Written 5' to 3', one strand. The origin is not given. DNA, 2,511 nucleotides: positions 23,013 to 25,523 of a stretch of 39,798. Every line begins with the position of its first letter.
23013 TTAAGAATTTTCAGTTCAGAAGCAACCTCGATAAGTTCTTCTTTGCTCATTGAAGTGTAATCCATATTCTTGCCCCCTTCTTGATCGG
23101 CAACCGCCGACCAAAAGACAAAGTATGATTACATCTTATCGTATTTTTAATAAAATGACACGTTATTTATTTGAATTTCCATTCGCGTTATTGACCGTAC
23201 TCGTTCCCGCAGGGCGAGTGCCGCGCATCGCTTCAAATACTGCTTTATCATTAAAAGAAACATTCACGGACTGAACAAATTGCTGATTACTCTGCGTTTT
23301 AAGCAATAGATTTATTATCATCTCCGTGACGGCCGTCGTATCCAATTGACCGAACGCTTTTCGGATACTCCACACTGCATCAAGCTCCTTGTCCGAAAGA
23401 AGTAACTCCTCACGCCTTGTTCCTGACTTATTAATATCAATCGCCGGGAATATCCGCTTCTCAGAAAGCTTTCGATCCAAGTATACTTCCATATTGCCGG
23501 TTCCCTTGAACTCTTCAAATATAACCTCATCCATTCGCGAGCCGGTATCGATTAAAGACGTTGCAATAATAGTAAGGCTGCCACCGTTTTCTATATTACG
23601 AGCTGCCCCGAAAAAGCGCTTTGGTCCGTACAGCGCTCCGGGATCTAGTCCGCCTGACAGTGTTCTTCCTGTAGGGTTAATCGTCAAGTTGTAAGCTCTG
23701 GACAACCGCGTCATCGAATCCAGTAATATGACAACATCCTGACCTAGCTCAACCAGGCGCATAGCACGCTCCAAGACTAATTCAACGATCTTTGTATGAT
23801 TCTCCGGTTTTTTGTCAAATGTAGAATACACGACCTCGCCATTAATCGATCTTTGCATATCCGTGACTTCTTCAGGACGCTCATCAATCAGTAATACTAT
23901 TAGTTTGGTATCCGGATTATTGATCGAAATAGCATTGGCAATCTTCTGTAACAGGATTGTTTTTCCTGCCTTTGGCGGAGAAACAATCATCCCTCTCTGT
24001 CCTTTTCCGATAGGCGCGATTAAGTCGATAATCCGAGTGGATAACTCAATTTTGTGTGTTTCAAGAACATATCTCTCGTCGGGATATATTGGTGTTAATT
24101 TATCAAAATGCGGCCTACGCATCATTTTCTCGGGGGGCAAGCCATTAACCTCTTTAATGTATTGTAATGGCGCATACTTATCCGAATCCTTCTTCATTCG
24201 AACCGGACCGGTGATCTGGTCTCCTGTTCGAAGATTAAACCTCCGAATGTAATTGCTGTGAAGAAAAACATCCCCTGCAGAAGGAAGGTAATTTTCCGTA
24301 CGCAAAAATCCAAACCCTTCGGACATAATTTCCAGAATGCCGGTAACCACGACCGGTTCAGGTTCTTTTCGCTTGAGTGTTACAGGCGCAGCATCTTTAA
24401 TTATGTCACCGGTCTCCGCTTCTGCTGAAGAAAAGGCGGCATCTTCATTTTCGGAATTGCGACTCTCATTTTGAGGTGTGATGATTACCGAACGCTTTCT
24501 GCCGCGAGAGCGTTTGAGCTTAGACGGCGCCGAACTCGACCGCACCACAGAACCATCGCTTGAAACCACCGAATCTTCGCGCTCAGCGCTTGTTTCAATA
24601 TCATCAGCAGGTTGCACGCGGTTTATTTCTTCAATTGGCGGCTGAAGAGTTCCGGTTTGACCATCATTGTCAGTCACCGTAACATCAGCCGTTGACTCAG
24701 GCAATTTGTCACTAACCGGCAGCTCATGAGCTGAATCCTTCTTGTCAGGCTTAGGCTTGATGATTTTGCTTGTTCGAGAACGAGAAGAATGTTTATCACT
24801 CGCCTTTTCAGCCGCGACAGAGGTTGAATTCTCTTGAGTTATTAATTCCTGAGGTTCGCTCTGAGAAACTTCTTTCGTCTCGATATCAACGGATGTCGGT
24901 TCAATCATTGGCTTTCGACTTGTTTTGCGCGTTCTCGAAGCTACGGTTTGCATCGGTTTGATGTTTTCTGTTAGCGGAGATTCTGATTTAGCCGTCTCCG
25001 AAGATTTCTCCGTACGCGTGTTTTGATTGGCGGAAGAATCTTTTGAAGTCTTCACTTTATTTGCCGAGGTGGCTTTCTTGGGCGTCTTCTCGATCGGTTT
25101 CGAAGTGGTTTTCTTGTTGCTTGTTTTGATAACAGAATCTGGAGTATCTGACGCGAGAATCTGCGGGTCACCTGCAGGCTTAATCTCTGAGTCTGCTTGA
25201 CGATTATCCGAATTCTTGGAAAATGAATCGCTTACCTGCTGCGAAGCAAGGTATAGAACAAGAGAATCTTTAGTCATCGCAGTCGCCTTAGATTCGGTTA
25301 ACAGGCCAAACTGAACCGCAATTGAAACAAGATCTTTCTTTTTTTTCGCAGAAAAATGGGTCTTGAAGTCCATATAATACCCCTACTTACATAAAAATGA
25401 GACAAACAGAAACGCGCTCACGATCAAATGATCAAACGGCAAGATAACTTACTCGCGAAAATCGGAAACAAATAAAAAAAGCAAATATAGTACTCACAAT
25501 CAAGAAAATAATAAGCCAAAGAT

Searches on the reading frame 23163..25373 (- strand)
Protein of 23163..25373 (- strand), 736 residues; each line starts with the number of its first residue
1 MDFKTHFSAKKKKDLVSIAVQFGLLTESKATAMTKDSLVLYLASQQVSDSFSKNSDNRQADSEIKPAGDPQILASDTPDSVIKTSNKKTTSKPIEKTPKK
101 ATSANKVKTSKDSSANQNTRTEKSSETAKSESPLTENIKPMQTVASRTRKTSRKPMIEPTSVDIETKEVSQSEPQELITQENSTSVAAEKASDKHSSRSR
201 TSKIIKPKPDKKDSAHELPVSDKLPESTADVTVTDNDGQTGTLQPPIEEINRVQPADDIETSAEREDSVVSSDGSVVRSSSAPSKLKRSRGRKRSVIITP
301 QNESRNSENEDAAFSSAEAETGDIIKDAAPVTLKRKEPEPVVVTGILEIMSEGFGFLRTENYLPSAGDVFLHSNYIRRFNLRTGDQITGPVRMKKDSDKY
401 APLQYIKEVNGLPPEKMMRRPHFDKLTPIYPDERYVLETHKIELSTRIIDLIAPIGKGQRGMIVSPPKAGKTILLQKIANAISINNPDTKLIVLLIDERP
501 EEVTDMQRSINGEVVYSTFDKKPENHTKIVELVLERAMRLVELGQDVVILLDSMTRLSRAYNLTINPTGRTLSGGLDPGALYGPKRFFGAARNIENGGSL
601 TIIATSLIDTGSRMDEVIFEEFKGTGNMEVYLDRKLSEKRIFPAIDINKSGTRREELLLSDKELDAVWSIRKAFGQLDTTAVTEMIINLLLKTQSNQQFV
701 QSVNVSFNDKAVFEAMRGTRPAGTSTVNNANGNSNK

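Call 3: search_protein_families(library=pfam, proteins=[window:23163-25373:-], max_evalue=1)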
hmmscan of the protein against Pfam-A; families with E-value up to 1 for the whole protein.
window:23163-25373:- (736 aa): 9 families
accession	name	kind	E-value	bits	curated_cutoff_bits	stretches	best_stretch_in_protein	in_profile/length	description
PF07497.18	Rho_RNA_bind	-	1.4e-27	95.8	27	1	344-415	2-73/73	Rho termination factor, RNA-binding domain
PF00006.31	ATP-synt_ab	-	3.9e-23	82.7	29.5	1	446-650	2-211/213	ATP synthase alpha/beta family, nucleotide-binding domain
PF22707.2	S1CSD-TOTE-2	-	0.00023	21.6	27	1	343-399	3-50/60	S1/CSD-like domain 2 of the TOTE conflict systems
PF08206.17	OB_RNB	-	0.006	16.7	24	1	345-378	1-31/58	Ribonuclease B OB domain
PF19568.5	Spore_III_AA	-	0.012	15.1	27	1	447-501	133-188/306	Sporulation stage III, protein AA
PF14083.11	PGDYG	-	0.049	14.4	27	1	251-330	3-78/102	PGDYG protein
PF08770.17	SoxZ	-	0.054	13.6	25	0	696-716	37-57/98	Sulphur oxidation protein SoxZ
PF10925.13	DUF2680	-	0.13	12.8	25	1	9-35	17-43/57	Protein of unknown function (DUF2680)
PF05729.18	NACHT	-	0.21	11.8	26.7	1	470-560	12-96/167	NACHT domain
